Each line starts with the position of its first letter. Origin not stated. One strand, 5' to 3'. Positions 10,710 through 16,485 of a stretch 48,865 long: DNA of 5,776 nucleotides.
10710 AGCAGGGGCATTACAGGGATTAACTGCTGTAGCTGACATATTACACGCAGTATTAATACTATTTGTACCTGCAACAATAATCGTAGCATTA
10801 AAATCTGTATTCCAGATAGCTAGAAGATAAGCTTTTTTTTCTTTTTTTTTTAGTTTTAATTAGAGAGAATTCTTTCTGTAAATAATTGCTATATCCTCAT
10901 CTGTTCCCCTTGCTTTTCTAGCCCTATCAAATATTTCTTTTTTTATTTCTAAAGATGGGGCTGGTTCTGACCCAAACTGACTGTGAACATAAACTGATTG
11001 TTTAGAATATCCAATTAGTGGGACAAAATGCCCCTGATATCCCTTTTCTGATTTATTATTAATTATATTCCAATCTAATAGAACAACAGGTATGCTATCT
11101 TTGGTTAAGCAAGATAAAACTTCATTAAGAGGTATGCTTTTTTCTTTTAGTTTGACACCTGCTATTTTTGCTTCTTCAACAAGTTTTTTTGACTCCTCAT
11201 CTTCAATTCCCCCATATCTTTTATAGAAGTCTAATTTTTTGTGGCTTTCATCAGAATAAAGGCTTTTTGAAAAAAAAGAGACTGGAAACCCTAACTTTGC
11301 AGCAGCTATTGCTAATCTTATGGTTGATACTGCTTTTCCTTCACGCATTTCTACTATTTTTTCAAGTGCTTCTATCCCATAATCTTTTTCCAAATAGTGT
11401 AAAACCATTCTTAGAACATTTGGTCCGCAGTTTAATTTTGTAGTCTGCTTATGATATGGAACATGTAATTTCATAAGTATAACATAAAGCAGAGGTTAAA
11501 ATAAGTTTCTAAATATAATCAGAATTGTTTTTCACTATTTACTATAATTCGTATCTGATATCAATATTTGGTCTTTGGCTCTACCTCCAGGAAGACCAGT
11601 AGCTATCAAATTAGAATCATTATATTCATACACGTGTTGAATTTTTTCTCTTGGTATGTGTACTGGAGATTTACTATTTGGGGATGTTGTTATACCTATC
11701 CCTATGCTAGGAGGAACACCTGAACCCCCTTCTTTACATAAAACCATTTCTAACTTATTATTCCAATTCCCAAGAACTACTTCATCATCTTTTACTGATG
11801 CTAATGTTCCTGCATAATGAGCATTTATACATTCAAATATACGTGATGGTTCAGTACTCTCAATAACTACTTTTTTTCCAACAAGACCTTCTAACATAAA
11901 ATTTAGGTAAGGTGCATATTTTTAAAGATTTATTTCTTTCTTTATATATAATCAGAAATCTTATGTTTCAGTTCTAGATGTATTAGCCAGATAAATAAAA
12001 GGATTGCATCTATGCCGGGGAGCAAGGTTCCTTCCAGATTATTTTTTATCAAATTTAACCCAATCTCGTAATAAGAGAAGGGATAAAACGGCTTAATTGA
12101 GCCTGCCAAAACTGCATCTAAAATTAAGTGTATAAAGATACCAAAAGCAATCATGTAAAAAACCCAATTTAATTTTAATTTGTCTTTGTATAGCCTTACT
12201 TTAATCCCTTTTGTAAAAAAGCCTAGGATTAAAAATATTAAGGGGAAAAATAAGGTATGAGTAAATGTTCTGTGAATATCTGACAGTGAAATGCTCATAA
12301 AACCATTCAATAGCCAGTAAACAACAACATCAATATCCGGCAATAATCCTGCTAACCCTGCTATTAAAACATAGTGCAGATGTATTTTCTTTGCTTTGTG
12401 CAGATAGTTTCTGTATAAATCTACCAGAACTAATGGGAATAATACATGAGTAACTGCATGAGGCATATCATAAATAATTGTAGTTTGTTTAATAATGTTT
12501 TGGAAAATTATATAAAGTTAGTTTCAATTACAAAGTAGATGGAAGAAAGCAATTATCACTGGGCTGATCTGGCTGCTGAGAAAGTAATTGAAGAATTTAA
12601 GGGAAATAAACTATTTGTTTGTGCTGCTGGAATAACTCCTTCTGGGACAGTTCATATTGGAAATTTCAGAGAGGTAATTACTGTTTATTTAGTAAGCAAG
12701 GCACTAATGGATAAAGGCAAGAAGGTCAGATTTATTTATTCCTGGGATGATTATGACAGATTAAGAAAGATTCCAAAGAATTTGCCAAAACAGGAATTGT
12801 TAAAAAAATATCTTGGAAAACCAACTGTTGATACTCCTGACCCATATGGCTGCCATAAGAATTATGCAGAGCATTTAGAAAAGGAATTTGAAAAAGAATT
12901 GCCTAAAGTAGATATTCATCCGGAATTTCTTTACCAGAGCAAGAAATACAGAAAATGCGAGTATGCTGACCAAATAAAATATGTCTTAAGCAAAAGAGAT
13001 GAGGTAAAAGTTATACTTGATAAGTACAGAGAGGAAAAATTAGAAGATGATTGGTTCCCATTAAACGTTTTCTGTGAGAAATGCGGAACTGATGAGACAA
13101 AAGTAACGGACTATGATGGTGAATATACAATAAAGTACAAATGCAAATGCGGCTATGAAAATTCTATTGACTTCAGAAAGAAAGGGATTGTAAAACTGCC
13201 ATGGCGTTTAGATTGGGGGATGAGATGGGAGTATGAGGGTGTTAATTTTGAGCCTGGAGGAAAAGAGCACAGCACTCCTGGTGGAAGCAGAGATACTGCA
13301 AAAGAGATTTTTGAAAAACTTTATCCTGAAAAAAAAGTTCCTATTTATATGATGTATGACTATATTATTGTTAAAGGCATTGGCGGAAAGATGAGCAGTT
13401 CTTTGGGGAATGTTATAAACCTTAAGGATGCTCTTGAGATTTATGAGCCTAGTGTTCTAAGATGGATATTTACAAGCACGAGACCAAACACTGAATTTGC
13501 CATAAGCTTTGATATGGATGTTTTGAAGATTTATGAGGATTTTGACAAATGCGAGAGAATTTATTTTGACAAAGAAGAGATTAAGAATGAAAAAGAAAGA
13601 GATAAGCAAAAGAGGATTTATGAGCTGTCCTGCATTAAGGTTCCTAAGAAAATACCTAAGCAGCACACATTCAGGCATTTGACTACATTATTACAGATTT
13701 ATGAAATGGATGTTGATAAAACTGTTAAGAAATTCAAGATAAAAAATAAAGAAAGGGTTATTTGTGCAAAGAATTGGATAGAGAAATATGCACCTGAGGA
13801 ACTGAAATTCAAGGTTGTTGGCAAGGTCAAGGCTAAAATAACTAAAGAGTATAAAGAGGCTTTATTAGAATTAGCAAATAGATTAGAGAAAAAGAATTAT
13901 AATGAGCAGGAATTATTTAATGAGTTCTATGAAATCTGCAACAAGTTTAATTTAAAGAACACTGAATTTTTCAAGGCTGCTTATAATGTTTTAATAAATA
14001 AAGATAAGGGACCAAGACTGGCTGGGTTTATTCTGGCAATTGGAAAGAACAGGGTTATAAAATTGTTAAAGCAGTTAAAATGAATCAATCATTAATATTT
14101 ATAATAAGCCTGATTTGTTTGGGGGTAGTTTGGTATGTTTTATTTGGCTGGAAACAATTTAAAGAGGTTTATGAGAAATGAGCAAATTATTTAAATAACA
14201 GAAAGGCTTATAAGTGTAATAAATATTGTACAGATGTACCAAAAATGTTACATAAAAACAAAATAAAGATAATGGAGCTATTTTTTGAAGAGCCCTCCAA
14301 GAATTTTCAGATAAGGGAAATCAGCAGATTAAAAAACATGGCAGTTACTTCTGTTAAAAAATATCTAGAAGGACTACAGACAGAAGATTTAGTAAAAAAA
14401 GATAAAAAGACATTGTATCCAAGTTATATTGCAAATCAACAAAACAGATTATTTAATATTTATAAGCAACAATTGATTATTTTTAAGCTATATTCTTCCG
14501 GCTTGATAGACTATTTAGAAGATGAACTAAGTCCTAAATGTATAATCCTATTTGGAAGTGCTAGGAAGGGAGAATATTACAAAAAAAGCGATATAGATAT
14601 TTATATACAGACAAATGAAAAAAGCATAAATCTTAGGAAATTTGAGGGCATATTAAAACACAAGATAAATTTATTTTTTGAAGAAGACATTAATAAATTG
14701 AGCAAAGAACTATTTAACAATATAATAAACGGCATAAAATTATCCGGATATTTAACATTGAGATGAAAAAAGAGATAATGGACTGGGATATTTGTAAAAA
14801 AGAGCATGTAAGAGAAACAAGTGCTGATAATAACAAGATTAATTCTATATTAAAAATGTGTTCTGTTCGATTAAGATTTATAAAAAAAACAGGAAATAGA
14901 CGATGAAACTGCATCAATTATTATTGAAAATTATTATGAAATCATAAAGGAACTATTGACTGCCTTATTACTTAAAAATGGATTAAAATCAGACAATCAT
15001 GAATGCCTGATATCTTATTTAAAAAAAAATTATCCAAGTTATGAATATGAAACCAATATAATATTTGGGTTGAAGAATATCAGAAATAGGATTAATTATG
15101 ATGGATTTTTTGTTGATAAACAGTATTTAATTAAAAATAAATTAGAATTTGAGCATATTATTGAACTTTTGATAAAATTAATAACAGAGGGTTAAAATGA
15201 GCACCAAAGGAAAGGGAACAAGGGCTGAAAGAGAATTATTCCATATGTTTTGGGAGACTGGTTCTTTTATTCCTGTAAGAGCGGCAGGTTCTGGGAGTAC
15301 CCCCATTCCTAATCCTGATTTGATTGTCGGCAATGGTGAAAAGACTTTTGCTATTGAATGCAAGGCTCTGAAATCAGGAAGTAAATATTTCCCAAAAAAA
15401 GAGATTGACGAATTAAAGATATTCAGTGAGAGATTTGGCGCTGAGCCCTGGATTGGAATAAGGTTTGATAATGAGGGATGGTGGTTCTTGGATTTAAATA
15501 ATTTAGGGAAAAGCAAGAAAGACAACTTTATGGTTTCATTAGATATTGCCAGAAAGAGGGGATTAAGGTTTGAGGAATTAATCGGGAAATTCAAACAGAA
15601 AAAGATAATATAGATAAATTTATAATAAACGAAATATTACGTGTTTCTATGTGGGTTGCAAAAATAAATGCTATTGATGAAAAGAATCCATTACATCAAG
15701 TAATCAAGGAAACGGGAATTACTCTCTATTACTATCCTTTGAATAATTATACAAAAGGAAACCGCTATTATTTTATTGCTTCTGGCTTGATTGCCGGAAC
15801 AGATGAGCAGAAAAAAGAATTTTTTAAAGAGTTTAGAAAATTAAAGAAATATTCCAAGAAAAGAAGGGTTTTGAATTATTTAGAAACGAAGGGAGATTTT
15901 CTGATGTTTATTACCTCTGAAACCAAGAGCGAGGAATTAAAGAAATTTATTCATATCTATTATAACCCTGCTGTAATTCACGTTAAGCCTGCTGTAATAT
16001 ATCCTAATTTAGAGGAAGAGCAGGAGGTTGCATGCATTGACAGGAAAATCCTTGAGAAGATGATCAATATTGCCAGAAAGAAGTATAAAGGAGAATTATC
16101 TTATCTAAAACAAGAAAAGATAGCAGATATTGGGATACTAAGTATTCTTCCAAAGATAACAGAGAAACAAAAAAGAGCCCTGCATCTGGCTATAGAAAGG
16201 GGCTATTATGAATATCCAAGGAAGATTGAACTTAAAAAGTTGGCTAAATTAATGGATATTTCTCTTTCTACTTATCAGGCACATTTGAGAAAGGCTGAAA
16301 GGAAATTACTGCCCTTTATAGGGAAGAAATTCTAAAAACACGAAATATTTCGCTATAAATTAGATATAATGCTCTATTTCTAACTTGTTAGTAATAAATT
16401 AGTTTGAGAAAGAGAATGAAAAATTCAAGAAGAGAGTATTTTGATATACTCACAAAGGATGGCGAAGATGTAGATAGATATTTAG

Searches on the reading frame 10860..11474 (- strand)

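Call 57: search_protein_families(library=pfam, proteins=[window:10860-11474:-], max_evalue=0.01)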
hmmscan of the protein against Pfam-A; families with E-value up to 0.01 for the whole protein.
window:10860-11474:- (204 aa): 4 families
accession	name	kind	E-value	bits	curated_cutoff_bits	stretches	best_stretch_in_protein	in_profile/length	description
PF09778.15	Guanylate_cyc_2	-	2.6e-24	86.2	28.1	1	5-198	1-212/212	Guanylylate cyclase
PF11814.14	DUF3335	-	1.9e-10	41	25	1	5-166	1-165/206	Peptidase_C39 like family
PF13529.12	Peptidase_C39_2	-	2.6e-06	28.5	24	1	3-164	1-140/143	Peptidase_C39 like family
PF03412.21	Peptidase_C39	-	3.5e-05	24.1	22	1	5-68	2-64/133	Peptidase C39 family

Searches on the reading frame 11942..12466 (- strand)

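Call 57: search_protein_families(library=pfam, proteins=[window:11942-12466:-], max_evalue=0.01)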
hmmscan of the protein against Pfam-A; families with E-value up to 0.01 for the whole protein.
window:11942-12466:- (174 aa): 1 family
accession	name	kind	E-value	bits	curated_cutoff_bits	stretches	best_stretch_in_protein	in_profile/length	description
PF04307.19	YdjM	-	2.8e-21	76.3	29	1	4-146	3-135/176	YdjM inner membrane protein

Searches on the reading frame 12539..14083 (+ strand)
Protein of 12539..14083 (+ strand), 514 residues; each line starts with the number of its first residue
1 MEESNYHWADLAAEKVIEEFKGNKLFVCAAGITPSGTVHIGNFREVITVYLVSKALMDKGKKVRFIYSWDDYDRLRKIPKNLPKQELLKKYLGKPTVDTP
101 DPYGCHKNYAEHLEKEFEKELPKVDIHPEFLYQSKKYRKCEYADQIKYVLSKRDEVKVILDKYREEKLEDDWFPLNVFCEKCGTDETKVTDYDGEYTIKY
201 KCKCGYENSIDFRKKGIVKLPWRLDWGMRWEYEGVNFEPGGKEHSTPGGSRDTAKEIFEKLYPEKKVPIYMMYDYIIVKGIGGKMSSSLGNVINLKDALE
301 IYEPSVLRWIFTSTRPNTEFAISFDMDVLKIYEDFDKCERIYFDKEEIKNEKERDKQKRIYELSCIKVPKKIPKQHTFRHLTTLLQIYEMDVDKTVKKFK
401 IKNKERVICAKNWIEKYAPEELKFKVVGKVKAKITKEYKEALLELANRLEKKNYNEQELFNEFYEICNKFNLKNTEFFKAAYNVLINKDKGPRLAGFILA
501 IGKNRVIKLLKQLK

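Call 57: search_protein_families(library=pfam, proteins=[window:12539-14083:+], max_evalue=0.01)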
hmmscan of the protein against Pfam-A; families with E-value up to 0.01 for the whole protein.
window:12539-14083:+ (514 aa): 6 families
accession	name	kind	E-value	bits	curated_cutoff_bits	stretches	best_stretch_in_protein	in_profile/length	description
PF01921.24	tRNA-synt_1f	-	5.6e-122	407.6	27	1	7-365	2-358/360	tRNA synthetases class I (K)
PF01406.26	tRNA-synt_1e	-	7.3e-14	52.3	27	2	264-317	235-286/301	tRNA synthetases class I (C) catalytic domain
PF19269.4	Anticodon_2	-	1.2e-06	29.5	23.6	1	421-511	46-138/141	Anticodon binding domain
PF09334.17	tRNA-synt_1g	-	4.6e-05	22.8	20.1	1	275-319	320-362/391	tRNA synthetases class I (M)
PF00579.31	tRNA-synt_1b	-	0.0014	18.5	21.1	0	254-335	171-250/292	tRNA synthetases class I (W and Y)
PF00133.28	tRNA-synt_1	-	0.0093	15.2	22.7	0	274-320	365-411/414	tRNA synthetases class I (I, L, M and V)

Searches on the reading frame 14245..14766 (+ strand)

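Call 57: search_protein_families(library=pfam, proteins=[window:14245-14766:+], max_evalue=0.01)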
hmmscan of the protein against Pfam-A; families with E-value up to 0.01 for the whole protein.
window:14245-14766:+ (173 aa): 3 families
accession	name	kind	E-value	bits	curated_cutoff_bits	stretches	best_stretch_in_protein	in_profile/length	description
PF18765.7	Polbeta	-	2.9e-09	37.4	26.9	1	87-161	3-81/93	Polymerase beta, Nucleotidyltransferase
PF01909.29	NTP_transf_2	-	1e-07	32.7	21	1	87-146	4-61/93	Nucleotidyltransferase domain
PF22600.2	MTPAP-like_central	-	0.0044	17.6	27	1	96-133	38-71/139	Poly(A) RNA polymerase, mitochondrial-like, central palm domain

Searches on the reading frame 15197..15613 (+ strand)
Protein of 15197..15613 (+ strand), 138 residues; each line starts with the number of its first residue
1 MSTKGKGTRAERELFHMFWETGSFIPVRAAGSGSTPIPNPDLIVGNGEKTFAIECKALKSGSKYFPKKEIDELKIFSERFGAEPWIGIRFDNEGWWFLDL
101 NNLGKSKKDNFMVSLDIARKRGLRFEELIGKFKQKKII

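Call 57: search_protein_families(library=pfam, proteins=[window:15197-15613:+], max_evalue=0.01)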
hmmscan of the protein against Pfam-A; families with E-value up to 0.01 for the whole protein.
window:15197-15613:+ (138 aa): 1 family
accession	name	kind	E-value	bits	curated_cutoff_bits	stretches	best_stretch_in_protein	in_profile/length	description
PF01870.24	Hjc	-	2.6e-22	79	21.1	1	9-101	1-92/93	Archaeal holliday junction resolvase (hjc)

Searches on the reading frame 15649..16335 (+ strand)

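Call 57: search_protein_families(library=pfam, proteins=[window:15649-16335:+], max_evalue=0.01)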
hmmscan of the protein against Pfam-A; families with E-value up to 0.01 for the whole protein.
window:15649-16335:+ (228 aa): 1 family
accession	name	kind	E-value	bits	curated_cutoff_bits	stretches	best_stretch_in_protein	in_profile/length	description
PF04967.18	HTH_10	-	3e-20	72.2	23.1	1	170-221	1-52/53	HTH DNA binding domain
